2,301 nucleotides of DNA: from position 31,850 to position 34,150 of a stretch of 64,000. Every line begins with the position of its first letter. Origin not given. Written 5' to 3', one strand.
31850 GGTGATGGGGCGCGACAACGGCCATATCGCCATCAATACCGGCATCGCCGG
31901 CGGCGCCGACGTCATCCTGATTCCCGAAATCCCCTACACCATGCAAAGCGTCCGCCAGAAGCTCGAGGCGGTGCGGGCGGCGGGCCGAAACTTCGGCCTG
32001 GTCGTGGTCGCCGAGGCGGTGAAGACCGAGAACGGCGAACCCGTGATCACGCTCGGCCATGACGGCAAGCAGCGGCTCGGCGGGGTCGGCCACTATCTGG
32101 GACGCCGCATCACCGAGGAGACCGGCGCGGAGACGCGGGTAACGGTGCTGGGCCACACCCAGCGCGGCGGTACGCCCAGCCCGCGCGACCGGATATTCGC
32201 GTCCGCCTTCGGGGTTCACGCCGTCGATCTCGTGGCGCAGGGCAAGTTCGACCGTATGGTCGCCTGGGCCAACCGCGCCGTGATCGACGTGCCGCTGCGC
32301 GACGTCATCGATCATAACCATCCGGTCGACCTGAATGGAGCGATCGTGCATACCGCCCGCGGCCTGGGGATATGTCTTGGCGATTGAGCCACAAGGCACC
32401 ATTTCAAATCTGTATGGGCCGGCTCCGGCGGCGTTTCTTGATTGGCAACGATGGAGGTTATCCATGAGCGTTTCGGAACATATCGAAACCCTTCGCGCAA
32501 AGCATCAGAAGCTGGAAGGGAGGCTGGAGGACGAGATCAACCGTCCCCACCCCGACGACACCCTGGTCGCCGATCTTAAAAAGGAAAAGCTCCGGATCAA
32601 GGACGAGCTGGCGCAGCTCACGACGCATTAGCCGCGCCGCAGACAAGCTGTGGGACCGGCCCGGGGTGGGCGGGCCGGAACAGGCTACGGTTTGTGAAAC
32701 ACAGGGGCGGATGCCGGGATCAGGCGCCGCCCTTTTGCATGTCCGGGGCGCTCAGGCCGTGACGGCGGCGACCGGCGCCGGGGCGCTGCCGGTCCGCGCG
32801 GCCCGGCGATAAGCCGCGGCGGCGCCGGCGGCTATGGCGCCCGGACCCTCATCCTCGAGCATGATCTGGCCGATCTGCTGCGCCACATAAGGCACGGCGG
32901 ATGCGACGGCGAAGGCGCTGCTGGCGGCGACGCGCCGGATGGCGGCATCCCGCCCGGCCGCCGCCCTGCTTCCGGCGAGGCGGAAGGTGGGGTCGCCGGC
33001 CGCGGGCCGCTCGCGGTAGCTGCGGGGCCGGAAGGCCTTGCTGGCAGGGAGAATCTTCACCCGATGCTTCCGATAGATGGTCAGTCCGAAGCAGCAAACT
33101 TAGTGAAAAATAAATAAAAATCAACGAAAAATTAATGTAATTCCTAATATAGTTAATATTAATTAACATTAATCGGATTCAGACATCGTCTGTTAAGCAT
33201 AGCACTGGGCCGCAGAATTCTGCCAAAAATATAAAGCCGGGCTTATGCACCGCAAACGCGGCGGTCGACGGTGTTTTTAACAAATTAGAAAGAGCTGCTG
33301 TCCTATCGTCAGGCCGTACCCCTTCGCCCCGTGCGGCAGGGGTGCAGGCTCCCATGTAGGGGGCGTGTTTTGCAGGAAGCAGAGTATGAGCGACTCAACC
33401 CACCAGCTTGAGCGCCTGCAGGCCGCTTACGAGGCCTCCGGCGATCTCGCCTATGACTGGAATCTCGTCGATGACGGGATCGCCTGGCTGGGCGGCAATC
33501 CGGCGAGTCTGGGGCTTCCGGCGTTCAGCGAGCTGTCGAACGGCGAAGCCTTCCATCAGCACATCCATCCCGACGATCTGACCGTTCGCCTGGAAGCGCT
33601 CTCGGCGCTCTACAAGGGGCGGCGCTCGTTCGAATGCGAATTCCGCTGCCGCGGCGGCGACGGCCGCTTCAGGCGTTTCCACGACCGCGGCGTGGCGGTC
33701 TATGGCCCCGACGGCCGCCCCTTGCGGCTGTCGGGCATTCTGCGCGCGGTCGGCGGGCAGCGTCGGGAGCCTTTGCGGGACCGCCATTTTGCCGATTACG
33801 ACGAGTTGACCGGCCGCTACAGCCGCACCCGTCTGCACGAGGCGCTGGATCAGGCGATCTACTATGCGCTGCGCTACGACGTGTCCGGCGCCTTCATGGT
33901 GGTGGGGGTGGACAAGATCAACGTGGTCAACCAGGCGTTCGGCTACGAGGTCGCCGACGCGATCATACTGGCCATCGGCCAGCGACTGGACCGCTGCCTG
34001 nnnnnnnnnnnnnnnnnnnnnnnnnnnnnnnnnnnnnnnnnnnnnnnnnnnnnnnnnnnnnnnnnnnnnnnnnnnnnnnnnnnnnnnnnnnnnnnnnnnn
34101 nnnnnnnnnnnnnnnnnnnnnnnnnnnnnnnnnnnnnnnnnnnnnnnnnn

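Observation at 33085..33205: Roughly 80-bp AT-rich island (~15% GC) in a ~68% GC genome, upstream of a PAS-GGDEF-EAL gene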

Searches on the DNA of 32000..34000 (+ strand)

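Call 8: search_rna_families(source=window, start=32000, end=34000, threshold=evalue, max_evalue=10)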
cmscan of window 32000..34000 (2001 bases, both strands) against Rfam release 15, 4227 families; matches with E-value up to 10: 2.
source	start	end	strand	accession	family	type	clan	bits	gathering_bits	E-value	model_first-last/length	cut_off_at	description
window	33654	33692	-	RF02225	sX6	Gene; sRNA;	-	13.5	40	1.1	191-229/342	no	Proteobacterial sRNA sX6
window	32015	32070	+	RF01145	sR14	Gene; snRNA; snoRNA; CD-box;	-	11.7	38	5.5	1-54/54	no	Small nucleolar RNA sR14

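Call 75: search_dna_similar(query=window:33061-33385:+, collection=plasmids, mode=distant, max_rows=5)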
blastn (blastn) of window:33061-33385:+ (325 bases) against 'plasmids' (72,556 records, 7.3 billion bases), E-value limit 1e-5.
No match.

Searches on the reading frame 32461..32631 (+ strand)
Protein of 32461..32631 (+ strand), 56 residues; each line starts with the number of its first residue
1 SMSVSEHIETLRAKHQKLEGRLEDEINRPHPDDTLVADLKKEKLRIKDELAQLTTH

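Call 11: search_protein_families(library=pfam, proteins=[window:32461-32631:+], max_evalue=0.01)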
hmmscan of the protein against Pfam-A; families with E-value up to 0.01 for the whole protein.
window:32461-32631:+ (56 aa): 1 family
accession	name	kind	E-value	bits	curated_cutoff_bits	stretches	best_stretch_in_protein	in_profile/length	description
PF04325.18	DUF465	-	2.3e-11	43.9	25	1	9-53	2-47/48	Protein of unknown function (DUF465)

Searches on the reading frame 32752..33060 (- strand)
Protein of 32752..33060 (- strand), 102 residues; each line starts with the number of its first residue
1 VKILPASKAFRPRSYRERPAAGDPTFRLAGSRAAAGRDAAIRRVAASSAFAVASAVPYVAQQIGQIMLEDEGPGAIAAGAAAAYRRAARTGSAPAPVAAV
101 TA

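Call 11: search_protein_families(library=pfam, proteins=[window:32752-33060:-], max_evalue=0.01)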
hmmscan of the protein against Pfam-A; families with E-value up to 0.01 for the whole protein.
window:32752-33060:- (102 aa): 0 families

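Call 31: search_protein_families(library=ncbifam, alignment_id=A1, max_evalue=1)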
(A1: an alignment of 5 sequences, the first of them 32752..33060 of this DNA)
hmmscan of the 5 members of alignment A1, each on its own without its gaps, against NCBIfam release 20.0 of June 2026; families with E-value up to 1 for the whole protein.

A. member 1, window:32752-33060:- (102 aa): 0 families

B. families by the number of members that match (of 5 scanned): 2 families
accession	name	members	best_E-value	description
NF052426.1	TransRegMSMEG_1198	1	0.042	MSMEG_1198 family transcriptional regulator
NF041937.1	MXAN_6627.5_fam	1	0.076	MXAN_6627.5 family MYXO-CTERM protein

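Call 32: find_homologous_proteins(query=A1, max_evalue=0.001)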
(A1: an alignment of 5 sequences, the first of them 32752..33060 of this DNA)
Query A1 (5 sequences) (102 aa, profile of the alignment): 58 proteins with E <= 0.001 among 8000 candidates.
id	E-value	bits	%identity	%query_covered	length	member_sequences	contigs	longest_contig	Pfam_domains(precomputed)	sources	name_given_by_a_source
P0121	4.5e-38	148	49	70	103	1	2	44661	-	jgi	jgi:hypothetical protein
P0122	4.2e-34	135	100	100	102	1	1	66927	-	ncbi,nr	ncbi:MAG: hypothetical protein GEU92_05075 [Alphaproteobacteria bacterium]|nr:hypothetical protein [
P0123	7.0e-33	131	41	38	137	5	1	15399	-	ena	-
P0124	3.1e-32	129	86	72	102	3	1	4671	-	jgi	jgi:hypothetical protein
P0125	5.0e-31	125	40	54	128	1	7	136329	-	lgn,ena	-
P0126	3.8e-30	122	83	87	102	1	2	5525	-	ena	-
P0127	4.6e-30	122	89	70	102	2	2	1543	-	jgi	jgi:hypothetical protein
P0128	1.4e-28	117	49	71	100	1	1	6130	-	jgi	jgi:hypothetical protein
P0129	2.4e-26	110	39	58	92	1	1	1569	-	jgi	jgi:hypothetical protein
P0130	9.4e-26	108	75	100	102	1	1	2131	-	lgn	-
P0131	2.5e-24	104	37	54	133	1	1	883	-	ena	-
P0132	6.1e-22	96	38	74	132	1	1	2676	-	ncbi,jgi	ncbi:MAG: hypothetical protein ACTSQV_05645, partial [Alphaproteobacteria bacterium]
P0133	3.0e-21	94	46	55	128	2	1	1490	-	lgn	-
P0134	9.5e-21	92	44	31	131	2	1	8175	-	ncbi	-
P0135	1.2e-20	92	42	50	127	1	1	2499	-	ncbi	-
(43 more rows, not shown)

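Call 33: find_encoding_contigs(protein=P0124, flank=4000, max_places=2)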
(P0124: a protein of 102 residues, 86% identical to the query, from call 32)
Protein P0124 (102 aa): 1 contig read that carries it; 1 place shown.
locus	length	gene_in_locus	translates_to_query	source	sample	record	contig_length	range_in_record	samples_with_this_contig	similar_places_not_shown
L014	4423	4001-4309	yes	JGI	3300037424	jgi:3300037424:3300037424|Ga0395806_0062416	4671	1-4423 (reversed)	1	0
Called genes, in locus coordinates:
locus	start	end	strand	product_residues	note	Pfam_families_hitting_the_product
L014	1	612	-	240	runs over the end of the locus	PF00106:adh_short, PF01370:Epimerase, PF08659:KR, PF13561:adh_short_C2, PF23441:SDR (weak)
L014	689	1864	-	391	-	PF00108:Thiolase_N, PF02803:Thiolase_C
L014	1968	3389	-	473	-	PF00990:GGDEF, PF00563:EAL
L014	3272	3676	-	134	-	PF08447:PAS_3 (weak)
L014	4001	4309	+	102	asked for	-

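Call 34: find_encoding_contigs(protein=P0126, flank=4000, max_places=2)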
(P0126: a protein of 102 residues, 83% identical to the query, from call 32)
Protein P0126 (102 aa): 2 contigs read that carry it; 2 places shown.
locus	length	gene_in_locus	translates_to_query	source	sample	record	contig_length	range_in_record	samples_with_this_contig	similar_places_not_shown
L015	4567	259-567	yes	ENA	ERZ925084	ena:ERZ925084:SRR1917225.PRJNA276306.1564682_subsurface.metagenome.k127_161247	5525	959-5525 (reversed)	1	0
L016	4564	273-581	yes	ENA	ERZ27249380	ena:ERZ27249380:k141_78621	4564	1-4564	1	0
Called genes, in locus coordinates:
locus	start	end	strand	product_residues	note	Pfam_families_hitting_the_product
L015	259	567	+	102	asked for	-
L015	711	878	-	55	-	PF04325:DUF465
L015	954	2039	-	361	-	PF00365:PFK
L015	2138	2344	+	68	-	PF04325:DUF465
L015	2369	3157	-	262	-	PF00990:GGDEF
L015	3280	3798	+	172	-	PF00731:AIRC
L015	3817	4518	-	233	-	PF08511:COQ9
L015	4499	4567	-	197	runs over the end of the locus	PF01327:Pep_deformylase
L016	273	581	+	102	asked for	-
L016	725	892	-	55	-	PF04325:DUF465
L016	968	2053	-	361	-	PF00365:PFK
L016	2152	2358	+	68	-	PF04325:DUF465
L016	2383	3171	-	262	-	PF00990:GGDEF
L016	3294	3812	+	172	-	PF00731:AIRC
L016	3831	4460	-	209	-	PF08511:COQ9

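Call 35: find_encoding_contigs(protein=P0130, flank=4000, max_places=2)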
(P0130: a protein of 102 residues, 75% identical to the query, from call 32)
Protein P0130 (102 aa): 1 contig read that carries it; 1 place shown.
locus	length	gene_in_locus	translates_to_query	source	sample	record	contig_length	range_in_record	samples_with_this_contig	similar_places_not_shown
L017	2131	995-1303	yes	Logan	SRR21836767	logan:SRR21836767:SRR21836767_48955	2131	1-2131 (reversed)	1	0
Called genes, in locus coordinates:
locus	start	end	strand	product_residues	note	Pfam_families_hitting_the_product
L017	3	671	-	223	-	?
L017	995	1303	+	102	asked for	-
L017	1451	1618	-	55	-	PF04325:DUF465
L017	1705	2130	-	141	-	?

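Call 51: predict_structure(alignment_id=A3)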
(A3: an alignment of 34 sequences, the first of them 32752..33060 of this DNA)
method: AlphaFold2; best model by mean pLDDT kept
length: 102 residues; sequences in the alignment: 34
mean_pLDDT: 59.1   pTM: 0.25
mean pLDDT of the five models: 59.1, 58.6, 57.0, 54.5, 52.3
residues with pLDDT >= 90: 0; 70-90: 30; 50-70: 50; < 50: 22
segments of 3 or more residues with pLDDT < 50: 11-16, 93-102
pLDDT, mean of each block of 10 residues (from residue 1): 49 49 53 67 80 75 66 53 61 44 34
secondary structure, 60 per line:
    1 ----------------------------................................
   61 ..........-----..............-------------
elements in order: H29-70 H76-89

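Call 52: find_related_loci(query=A3, collection=metagenome_contigs, flank=2500)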
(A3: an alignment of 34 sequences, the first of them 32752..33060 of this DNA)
Query A3 (102 aa) in metagenome_contigs; peptide patterns used: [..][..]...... (x = any residue, [..] = any of these).
457 stretches matched a pattern, but none encodes a relative of the query by tblastn (E <= 1e-3).

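Call 63: search_solved_structures(query=A3, max_evalue=10)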
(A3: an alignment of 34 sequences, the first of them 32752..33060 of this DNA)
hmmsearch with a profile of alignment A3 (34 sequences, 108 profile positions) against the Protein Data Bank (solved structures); distinct sequences matched with E-value up to 10: 1.
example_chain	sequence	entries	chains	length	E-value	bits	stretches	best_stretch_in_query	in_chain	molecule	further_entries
1xtz_A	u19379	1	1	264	1.4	12.8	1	37-76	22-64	Ribose-5-phosphate isomerase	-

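Call 64: search_protein_families(library=pfam, alignment_id=A3, max_evalue=1)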
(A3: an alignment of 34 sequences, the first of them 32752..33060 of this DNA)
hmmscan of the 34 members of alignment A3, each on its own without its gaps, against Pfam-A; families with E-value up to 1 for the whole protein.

A. member 1, window:32752-33060:- (102 aa): 1 family
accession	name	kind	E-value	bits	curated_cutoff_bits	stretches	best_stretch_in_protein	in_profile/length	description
PF07310.19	PAS_5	-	0.055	13.8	22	1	18-87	45-112/137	PAS domain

B. families by the number of members that match (of 34 scanned): 3 families
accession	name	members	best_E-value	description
PF07310.19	PAS_5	2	0.019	PAS domain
PF01113.26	DapB_N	1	0.024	Dihydrodipicolinate reductase, N-terminus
PF03368.19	Dicer_dimer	1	0.1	Dicer dimerisation domain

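Call 96: search_protein_representatives(alignment_id=A3)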
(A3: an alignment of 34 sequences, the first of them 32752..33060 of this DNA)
Query: 34 sequences, 108 profile positions. Proteins with E-value up to 0.001 (for the whole library): 21; up to 1e-10: 8; up to 1e-30: 1. The best 21 are listed.
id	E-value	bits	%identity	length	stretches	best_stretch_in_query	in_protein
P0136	6.8e-35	136.1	-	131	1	1-108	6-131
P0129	2.2e-29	118.3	-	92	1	25-107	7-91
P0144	6.9e-28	113.5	-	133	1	1-108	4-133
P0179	6.4e-27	110.4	-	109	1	1-108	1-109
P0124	1.1e-25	106.4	-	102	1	7-108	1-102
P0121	1.1e-20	90.3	-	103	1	8-108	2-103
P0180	1.9e-16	76.7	-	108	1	2-101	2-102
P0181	3.7e-12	62.9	-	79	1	1-59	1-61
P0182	1.8e-10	57.5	-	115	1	9-92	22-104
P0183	1.2e-08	51.6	-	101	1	14-107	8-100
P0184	4.7e-08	49.7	-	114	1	14-96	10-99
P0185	6.9e-08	49.2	-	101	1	28-93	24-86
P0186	7.5e-07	45.8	-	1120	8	69-103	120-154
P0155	6.8e-06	42.8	-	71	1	46-97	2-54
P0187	5.6e-05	39.8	-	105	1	13-95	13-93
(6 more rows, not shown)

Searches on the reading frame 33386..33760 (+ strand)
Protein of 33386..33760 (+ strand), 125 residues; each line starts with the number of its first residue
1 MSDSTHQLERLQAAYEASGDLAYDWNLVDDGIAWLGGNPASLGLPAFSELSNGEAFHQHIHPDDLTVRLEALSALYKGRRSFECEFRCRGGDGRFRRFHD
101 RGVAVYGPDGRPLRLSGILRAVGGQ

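Call 56: find_related_loci(query=A4, collection=metagenome_contigs, flank=2500)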
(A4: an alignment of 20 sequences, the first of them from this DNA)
Query A4 (125 aa) in metagenome_contigs; peptide patterns used: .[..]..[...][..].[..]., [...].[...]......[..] (x = any residue, [..] = any of these).
380 stretches matched a pattern; 258 encode a relative of the query (tblastn E <= 1e-3); the best 80 are kept; 80 distinct loci.
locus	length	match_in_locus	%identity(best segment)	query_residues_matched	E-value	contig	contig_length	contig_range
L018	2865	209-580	70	1-124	2e-57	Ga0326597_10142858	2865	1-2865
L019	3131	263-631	52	1-123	2e-41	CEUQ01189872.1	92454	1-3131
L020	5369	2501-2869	52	1-123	2e-41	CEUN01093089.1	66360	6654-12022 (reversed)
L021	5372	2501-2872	52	1-124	2e-40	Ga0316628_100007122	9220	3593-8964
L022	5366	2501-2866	52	1-122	5e-40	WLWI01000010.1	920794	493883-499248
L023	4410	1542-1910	50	1-123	4e-39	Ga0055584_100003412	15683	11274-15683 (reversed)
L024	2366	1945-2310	52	1-122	8e-39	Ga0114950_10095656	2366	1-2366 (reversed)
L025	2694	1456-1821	51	3-124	4e-38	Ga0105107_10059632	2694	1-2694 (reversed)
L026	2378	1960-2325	49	1-122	1e-36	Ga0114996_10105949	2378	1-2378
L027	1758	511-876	49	1-122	2e-36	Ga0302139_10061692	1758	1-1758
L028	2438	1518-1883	48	1-122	3e-35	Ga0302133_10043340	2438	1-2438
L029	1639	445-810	48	1-122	2e-35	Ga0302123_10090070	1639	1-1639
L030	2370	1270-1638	47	1-123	1e-34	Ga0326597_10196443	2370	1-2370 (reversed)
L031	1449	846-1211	48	1-122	2e-34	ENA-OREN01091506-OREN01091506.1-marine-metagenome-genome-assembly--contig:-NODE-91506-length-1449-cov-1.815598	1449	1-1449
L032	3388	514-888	46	1-125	7e-33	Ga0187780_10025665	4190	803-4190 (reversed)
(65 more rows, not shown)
